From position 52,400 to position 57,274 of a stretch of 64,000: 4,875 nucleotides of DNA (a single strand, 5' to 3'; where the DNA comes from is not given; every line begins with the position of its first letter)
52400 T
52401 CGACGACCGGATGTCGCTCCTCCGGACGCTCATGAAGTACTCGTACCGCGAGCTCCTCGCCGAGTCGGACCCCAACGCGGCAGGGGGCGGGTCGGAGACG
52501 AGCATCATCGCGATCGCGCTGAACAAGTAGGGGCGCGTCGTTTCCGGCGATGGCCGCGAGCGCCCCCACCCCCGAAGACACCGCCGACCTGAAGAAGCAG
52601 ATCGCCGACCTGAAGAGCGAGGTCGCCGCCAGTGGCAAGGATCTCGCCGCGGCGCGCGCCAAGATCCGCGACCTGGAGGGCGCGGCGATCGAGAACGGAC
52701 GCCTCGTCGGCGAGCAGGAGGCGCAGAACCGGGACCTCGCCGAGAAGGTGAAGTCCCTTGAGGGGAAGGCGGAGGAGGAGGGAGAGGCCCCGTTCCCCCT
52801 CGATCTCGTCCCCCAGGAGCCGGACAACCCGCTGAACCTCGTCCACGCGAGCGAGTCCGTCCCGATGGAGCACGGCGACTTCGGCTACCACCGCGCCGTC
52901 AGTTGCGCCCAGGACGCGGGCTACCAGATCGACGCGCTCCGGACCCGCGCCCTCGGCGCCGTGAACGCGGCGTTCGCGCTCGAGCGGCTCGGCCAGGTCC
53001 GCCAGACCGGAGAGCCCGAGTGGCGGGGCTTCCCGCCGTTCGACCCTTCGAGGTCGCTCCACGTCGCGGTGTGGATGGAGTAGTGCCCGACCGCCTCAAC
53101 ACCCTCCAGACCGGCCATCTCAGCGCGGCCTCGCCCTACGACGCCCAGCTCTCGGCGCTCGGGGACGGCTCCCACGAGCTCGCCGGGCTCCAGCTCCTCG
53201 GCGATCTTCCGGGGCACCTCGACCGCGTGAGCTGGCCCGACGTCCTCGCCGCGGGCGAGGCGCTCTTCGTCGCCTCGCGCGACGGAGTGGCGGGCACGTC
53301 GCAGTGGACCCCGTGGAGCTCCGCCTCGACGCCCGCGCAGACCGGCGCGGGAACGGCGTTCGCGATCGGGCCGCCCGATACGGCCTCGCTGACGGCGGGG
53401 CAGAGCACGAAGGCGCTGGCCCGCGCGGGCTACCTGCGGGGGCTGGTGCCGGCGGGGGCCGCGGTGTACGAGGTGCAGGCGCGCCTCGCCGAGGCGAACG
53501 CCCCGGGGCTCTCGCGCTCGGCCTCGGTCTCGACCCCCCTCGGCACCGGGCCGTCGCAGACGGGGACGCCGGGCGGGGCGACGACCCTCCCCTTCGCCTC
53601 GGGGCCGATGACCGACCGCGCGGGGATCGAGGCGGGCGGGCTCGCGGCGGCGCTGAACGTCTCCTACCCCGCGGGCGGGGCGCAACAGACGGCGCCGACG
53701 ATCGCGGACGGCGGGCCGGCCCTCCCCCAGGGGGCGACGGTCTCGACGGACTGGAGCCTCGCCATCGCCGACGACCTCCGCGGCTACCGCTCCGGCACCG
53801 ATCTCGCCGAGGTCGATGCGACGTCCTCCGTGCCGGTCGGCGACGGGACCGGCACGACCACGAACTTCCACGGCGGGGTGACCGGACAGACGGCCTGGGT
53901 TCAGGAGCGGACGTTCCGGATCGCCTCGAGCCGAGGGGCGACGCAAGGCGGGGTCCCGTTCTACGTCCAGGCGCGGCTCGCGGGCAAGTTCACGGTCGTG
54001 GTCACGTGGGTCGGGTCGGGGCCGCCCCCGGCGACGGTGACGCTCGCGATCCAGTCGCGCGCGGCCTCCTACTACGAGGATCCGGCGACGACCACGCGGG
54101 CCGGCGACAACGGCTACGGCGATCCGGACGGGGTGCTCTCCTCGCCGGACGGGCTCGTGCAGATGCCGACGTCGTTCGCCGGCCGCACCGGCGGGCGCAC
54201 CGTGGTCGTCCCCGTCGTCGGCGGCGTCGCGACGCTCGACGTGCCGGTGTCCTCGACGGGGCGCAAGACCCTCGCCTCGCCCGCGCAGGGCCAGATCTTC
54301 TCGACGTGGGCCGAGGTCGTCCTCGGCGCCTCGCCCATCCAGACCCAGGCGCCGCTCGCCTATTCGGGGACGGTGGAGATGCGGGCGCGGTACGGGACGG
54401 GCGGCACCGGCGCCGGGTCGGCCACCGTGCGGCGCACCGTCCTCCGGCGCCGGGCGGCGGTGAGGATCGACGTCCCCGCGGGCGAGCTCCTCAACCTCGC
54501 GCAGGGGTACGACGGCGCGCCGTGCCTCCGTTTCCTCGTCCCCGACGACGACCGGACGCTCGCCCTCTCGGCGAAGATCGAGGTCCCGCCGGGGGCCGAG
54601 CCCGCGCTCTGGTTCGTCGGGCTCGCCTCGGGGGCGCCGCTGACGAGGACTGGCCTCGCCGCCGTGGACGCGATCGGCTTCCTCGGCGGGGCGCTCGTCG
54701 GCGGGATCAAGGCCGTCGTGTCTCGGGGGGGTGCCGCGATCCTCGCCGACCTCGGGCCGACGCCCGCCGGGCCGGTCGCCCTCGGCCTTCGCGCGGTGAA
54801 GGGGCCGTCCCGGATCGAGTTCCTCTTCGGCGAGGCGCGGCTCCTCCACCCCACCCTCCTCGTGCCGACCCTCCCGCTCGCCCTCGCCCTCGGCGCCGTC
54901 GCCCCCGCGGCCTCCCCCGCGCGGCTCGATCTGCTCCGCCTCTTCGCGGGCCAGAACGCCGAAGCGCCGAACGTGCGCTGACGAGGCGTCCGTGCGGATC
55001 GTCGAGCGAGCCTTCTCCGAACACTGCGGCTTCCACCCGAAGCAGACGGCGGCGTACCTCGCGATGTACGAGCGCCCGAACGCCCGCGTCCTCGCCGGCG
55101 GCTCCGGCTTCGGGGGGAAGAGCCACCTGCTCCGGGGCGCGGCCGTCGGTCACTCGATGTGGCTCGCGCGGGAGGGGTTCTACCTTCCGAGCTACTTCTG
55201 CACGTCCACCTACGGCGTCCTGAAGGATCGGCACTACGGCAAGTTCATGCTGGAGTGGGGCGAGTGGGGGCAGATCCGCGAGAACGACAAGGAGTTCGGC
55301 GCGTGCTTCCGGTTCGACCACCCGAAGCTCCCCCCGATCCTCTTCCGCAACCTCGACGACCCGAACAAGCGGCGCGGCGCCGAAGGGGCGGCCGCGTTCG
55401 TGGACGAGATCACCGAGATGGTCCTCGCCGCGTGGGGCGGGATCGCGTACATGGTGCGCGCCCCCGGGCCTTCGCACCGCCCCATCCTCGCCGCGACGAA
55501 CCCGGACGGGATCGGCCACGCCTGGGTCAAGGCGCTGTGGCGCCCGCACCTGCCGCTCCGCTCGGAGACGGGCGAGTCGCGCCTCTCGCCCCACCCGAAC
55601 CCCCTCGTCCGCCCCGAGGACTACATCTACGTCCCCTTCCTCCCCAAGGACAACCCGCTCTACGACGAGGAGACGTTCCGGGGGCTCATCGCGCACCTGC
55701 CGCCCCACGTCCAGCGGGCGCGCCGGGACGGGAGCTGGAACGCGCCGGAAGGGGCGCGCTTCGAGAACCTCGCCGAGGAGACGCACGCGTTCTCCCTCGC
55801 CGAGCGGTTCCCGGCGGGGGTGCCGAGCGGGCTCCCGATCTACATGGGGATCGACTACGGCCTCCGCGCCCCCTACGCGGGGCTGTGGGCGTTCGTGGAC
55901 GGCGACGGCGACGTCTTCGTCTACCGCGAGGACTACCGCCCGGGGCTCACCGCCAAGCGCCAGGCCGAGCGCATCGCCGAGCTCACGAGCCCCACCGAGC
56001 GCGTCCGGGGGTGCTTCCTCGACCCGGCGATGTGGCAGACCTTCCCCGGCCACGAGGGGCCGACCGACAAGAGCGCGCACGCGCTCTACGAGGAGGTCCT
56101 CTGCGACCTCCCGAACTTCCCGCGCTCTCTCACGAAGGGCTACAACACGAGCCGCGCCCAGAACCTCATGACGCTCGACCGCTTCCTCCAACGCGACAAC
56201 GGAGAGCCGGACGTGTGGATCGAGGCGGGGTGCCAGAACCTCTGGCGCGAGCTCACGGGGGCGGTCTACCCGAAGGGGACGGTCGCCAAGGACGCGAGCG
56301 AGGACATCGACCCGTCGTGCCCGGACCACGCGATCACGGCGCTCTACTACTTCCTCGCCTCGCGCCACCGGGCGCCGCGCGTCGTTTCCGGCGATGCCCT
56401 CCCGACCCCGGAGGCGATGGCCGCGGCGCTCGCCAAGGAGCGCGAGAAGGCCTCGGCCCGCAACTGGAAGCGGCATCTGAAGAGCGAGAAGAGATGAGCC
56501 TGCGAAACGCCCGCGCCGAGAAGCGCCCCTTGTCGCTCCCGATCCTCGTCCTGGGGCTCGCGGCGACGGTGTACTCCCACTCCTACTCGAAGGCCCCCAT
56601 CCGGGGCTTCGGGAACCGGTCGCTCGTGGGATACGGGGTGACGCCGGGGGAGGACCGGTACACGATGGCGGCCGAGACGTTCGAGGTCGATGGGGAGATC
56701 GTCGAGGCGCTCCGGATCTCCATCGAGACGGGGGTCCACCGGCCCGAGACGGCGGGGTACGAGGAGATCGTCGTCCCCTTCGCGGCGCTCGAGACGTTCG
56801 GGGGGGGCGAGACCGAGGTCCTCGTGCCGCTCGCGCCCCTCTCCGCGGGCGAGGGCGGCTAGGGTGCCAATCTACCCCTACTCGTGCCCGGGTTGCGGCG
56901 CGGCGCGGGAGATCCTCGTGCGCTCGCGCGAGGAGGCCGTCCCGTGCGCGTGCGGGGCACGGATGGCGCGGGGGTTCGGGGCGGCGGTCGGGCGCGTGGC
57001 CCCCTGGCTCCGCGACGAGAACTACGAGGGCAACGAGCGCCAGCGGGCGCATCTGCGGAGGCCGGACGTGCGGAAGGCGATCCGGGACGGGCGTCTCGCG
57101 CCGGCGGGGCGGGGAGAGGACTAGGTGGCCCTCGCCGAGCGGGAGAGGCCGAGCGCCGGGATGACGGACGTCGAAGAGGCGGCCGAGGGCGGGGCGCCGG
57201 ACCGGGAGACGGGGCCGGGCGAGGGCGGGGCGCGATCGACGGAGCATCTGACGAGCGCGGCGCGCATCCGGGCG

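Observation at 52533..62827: Exact 20-nt element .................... repeated four times, ending in gene start codons, across the prophage late region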

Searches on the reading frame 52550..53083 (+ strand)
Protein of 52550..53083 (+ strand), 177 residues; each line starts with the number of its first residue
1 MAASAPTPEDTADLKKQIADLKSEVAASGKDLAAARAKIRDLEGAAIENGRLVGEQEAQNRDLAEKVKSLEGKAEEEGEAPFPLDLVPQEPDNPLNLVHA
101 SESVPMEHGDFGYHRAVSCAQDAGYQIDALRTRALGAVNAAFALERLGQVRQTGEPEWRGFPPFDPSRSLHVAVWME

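Call 7: search_protein_families(library=pfam, proteins=[window:52550-53083:+], max_evalue=0.01)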
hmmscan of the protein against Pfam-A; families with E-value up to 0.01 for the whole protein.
window:52550-53083:+ (177 aa): 0 families

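Call 13: search_protein_families(library=phrogs, proteins=[window:52550-53083:+], max_evalue=0.01)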
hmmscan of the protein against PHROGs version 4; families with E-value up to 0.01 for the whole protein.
window:52550-53083:+ (177 aa): 0 families

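Call 36: search_protein_families(library=ncbifam, proteins=[window:52550-53083:+], max_evalue=0.01)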
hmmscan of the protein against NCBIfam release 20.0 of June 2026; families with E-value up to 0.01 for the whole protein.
window:52550-53083:+ (177 aa): 0 families

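Call 50: search_protein_families(library=pfam, proteins=[window:52550-53083:+], max_evalue=5)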
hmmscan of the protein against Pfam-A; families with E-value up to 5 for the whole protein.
window:52550-53083:+ (177 aa): 15 families
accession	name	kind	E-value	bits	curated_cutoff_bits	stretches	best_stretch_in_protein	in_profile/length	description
PF19220.6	Rod_CreS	-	0.026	14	100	1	10-79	21-90/359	Crescentin, rod domain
PF04871.18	Uso1_p115_C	-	0.027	15.2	28.4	1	11-77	3-65/121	Uso1 / p115 like vesicle tethering protein, C terminal region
PF15372.11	DUF4600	-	0.044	14.5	27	1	13-80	18-86/128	Domain of unknown function (DUF4600)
PF07989.16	Cnn_1N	-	0.053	14.1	28.5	1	7-45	34-72/74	Centrosomin N-terminal motif 1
PF25526.1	LIP-1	-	0.06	13.1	34.1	1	10-72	18-80/250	Liprin-alpha-like coiled coil domain 2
PF10473.14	CENP-F_leu_zip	-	0.062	13.8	34.5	1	11-69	68-126/140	Leucine-rich repeats of kinetochore protein Cenp-F/LEK1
PF04102.17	SlyX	-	0.079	14.1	30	1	32-78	12-58/67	SlyX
PF24627.1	PUMA_CC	-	0.095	13.1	30.1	1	13-43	33-63/74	PUMA coiled-coil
PF16034.10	JAKMIP_CC3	-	0.11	12.6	30.2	1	31-73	116-164/200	JAKMIP CC3 domain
PF06818.20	Fez1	-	0.15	13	34.4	1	13-74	14-75/199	Fez1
PF07143.17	CrtC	-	0.22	12.6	22.5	1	33-139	42-150/168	CrtC N-terminal lipocalin domain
PF01576.24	Myosin_tail_1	-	0.31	9.3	38.1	1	9-69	222-282/1081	Myosin tail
PF08826.15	DMPK_coil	-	0.41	11.2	22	1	50-76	31-57/61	DMPK coiled coil domain like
PF11559.13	ADIP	-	0.53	10.8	34.3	1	11-45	75-109/151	Afadin- and alpha -actinin-Binding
PF04977.20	DivIC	-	1.4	9.2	28.9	1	13-42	21-50/80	Septum formation initiator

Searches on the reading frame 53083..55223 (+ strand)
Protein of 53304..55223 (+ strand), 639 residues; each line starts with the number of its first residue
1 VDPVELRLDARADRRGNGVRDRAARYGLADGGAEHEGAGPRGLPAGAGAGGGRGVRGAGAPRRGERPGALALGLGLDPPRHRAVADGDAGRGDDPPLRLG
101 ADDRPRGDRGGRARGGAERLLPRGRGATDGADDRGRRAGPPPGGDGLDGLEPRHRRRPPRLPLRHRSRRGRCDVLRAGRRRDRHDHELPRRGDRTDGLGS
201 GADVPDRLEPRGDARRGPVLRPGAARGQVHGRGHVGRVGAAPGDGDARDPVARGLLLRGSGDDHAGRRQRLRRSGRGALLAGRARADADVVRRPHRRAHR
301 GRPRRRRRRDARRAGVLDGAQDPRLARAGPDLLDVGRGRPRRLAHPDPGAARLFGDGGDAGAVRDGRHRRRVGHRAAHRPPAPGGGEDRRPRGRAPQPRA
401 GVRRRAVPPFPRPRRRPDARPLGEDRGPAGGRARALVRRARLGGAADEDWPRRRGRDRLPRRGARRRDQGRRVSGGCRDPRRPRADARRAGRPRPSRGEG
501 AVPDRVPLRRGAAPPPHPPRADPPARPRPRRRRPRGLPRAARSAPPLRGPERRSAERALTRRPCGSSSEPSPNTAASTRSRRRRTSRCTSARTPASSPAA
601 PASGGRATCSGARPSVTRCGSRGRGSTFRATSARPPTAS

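Call 7: search_protein_families(library=pfam, proteins=[window:53304-55223:+], max_evalue=0.01)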
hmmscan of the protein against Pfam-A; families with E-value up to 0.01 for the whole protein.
window:53304-55223:+ (639 aa): 0 families

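Call 13: search_protein_families(library=phrogs, proteins=[window:53083-54981:+], max_evalue=0.01)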
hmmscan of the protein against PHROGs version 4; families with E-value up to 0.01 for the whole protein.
window:53083-54981:+ (632 aa): 0 families

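Call 36: search_protein_families(library=ncbifam, proteins=[window:53083-54981:+], max_evalue=0.01)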
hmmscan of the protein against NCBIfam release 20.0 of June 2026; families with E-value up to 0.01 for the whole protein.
window:53083-54981:+ (632 aa): 0 families

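Call 49: search_solved_structures(query=window:53083-54981:+, max_evalue=1)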
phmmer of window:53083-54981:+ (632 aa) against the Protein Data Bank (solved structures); distinct sequences matched with E-value up to 1: 0.

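Call 50: search_protein_families(library=pfam, proteins=[window:53083-54981:+], max_evalue=5)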
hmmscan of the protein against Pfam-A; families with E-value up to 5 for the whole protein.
window:53083-54981:+ (632 aa): 0 families

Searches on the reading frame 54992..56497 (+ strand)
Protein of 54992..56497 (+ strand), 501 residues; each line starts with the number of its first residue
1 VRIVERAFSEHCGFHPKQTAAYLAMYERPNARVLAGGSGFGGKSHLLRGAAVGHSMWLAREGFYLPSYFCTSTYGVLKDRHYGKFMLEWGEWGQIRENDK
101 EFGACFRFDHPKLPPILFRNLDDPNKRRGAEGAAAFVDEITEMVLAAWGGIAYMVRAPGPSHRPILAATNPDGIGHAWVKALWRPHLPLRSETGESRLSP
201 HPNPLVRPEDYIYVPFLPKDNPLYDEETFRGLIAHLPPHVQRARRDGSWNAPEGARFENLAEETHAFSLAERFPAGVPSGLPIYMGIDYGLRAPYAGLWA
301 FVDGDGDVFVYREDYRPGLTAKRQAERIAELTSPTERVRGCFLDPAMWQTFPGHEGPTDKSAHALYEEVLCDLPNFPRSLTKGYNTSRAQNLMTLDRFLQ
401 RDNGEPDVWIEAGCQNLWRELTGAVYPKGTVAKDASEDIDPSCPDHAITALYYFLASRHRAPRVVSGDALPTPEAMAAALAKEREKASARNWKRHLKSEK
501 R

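Call 7: search_protein_families(library=pfam, proteins=[window:54992-56497:+], max_evalue=0.01)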
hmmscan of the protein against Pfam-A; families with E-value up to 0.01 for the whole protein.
window:54992-56497:+ (501 aa): 0 families

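Call 13: search_protein_families(library=phrogs, proteins=[window:54992-56497:+], max_evalue=0.01)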
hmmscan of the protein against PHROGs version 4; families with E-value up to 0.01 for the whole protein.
window:54992-56497:+ (501 aa): 2 families
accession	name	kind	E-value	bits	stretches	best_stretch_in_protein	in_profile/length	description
phrog_979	-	head and packaging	3.2e-05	23.8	0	167-262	336-423/642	terminase large subunit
phrog_5653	-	head and packaging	0.00077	20.2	1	247-330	1-81/199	terminase large subunit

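Call 50: search_protein_families(library=pfam, proteins=[window:54992-56497:+], max_evalue=5)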
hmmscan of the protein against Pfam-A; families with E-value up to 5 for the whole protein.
window:54992-56497:+ (501 aa): 0 families

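Call 88: search_dna_similar(query=window:54992-56497:+, collection=phages, mode=protein, max_evalue=0.001, max_rows=12)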
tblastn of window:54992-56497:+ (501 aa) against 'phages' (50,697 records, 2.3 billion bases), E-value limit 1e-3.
Records with a match: 222; places in all: 222; records where one place covers at least 80% of the query: 17.
Best place of each record, by identity: <60% 222.
By first word of the organism name: Arthrobacter 80; Streptomyces 34; Acinetobacter 14; Roseobacter 11; Escherichia 10; Bacteriophage 8; Enterobacteria 8; Gordonia 6; Serratia 6; Pseudomonas 5; and 17 more.
By host as written in the record: Arthrobacter sp. ATCC 21022 62; - 20; Streptomyces sanglieri UNT16F27A 10; Arthrobacter globiformis B-2979 8; Streptomyces venezuelae ATCC 10712 8; Serratia marcescens 6; Streptomyces griseus subsp. griseus ATCC 10137 6; Escherichia coli K-12 MG1655 6; and 53 more.
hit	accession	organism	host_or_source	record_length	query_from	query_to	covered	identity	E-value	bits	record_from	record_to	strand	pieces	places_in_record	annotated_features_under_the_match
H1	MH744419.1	Arthrobacter phage KBurrousTX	Arthrobacter sp. ATCC 21022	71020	2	459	91%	28.0%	8e-23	108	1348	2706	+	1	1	3: terminase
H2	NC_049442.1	Arthrobacter phage KBurrousTX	Arthrobacter sp. ATCC 21022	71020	2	459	91%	28.0%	8e-23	108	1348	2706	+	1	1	3: terminase large subunit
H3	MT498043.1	Arthrobacter phage Jinkies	Arthrobacter globiformis B-2979 SEA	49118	18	455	87%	29.2%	2e-28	125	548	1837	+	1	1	2: terminase large subunit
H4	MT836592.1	Bacteriophage sp.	human fecal samples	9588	15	458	89%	26.9%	1e-17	92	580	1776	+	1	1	record has no annotation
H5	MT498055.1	Arthrobacter phage Bumble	Arthrobacter globiformis B-2979 SEA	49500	123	473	70%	33.1%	8e-29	127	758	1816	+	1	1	2: terminase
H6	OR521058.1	Arthrobacter phage Altadena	Arthrobacter globiformis NRRL B-2880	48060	80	454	75%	30.8%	1e-30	132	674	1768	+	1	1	2: terminase large subunit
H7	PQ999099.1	Arthrobacter phage GravityBall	Arthrobacter sp. ATCC 21022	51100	122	489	73%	31.4%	3e-27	122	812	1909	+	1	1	2: terminase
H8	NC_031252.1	Arthrobacter phage BarretLemon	Arthrobacter sp. ATCC 21022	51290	122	489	73%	31.4%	3e-27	122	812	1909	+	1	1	2: terminase large subunit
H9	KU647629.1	Arthrobacter phage BarretLemon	Arthrobacter sp. ATCC 21022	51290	122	489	73%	31.4%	3e-27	122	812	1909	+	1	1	2: terminase large subunit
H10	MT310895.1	Arthrobacter phage StevieBAY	Arthrobacter sp. ATCC 21022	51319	122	489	73%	31.4%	3e-27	122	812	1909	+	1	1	2: terminase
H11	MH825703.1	Arthrobacter phage LeeroyJ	Arthrobacter sp. ATCC 21022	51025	122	489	73%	31.4%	3e-27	122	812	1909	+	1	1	2: terminase large subunit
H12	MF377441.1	Arthrobacter phage Timinator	Arthrobacter sp. ATCC 21022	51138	122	489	73%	31.4%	3e-27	122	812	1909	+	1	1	terminase large subunit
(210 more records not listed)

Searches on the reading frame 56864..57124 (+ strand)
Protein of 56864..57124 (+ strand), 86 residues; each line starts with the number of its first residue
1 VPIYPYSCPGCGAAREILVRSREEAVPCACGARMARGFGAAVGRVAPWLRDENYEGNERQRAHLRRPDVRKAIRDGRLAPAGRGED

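Call 13: search_protein_families(library=phrogs, proteins=[window:56864-57124:+], max_evalue=0.01)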
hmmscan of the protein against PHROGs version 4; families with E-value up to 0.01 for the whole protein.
window:56864-57124:+ (86 aa): 0 families

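Call 50: search_protein_families(library=pfam, proteins=[window:56864-57124:+], max_evalue=5)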
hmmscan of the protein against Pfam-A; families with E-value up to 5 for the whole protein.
window:56864-57124:+ (86 aa): 3 families
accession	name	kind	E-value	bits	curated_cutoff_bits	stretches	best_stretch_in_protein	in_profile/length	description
PF09723.15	Zn_ribbon_8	-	9.7e-07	29.2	34.4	1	1-36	1-39/41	Zinc ribbon domain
PF19691.4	DUF6192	-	0.075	13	27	1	37-65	187-215/248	Family of unknown function (DUF6192)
PF17283.8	Zn_ribbon_SprT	-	1.4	9.4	28.1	1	4-22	3-21/38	SprT-like zinc ribbon domain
